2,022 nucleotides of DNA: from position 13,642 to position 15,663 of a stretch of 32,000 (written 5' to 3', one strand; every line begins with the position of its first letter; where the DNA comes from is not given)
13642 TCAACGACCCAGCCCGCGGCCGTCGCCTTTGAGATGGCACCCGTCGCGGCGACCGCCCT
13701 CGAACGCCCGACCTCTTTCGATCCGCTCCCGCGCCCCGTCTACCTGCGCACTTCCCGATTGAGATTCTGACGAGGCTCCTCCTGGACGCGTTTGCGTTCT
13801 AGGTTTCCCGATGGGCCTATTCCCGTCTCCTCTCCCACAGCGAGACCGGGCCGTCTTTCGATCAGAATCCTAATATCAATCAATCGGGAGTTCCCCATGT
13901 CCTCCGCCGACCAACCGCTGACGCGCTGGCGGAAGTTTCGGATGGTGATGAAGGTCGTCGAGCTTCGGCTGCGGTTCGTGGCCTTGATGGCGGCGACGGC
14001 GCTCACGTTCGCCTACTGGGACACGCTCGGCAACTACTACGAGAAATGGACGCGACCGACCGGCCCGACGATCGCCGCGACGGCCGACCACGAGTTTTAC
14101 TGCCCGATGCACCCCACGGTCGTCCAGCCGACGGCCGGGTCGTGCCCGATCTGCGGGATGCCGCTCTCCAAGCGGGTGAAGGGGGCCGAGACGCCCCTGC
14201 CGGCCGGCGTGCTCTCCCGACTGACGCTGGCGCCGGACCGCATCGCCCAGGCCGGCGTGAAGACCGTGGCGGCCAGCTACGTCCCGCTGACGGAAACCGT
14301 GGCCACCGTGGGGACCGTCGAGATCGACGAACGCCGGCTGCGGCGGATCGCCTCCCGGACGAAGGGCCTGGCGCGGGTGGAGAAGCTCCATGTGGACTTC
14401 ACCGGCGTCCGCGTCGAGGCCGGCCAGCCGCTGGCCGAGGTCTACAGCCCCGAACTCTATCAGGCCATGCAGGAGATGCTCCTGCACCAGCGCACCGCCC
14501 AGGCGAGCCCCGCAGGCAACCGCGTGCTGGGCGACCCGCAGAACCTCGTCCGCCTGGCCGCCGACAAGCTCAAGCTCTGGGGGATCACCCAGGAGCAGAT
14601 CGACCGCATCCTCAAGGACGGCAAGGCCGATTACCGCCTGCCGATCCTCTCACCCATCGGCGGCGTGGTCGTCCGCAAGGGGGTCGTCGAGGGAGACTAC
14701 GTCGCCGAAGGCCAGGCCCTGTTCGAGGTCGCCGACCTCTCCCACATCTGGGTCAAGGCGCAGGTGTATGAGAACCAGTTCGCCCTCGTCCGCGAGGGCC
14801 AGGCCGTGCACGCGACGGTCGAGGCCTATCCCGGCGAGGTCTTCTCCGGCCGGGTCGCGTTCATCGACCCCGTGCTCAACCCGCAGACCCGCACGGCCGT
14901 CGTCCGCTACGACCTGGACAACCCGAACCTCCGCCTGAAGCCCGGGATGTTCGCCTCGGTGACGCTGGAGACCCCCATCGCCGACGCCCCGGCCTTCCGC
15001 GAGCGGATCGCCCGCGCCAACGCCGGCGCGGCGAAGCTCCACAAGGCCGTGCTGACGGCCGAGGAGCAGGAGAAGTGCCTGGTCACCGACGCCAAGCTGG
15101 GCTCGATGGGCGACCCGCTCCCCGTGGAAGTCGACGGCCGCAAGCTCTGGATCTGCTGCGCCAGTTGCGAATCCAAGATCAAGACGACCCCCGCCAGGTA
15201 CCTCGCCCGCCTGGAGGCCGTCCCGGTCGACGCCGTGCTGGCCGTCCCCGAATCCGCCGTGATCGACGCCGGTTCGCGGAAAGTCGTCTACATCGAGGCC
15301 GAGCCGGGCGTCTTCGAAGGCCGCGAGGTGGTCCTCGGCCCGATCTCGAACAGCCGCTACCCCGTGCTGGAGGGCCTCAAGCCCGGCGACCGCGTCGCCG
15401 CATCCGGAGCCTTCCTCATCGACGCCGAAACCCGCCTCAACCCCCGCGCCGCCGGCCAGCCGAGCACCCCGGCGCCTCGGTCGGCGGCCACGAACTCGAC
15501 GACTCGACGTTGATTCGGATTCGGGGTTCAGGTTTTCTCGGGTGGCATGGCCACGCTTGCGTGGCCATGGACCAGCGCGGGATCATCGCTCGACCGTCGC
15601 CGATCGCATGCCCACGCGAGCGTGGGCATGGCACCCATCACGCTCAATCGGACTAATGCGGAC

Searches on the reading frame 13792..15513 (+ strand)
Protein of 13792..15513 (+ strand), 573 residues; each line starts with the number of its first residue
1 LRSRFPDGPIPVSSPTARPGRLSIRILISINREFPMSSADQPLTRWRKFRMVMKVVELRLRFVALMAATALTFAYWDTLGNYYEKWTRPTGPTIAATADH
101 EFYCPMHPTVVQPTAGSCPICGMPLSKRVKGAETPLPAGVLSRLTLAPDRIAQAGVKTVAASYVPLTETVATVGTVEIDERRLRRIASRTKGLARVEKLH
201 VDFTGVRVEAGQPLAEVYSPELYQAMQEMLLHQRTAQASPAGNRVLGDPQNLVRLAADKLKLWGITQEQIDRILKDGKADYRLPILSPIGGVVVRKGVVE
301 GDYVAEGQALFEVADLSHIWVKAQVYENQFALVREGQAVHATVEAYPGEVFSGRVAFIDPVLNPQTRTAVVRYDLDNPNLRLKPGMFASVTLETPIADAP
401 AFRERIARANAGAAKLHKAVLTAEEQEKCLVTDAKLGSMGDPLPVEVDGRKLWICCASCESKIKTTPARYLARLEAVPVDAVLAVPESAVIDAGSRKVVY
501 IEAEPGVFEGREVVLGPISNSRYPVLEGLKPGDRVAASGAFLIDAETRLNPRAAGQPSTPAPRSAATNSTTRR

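Call 18: search_protein_families(library=pfam, proteins=[window:13792-15513:+], max_evalue=0.001)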
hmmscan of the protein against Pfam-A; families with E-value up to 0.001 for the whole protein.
window:13792-15513:+ (573 aa): 5 families
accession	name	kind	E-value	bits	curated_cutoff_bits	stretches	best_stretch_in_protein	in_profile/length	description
PF16576.10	HlyD_D23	-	9.6e-75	251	30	1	166-388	2-214/214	Barrel-sandwich domain of CusB or HlyD membrane-fusion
PF13437.12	HlyD_3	-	2.5e-20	73.6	22.2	1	285-385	2-106/106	HlyD family secretion protein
PF19335.5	HMBD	-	3.1e-09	37.1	23.6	1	102-125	2-25/28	Heavy metal binding domain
PF00529.27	CusB_dom_1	-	0.00057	20.5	26.5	0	396-536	12-88/89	Cation efflux system protein CusB domain 1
PF13533.13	Biotin_lipoyl_2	-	0.00067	19.9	29.8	0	285-312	3-30/32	Biotin-lipoyl like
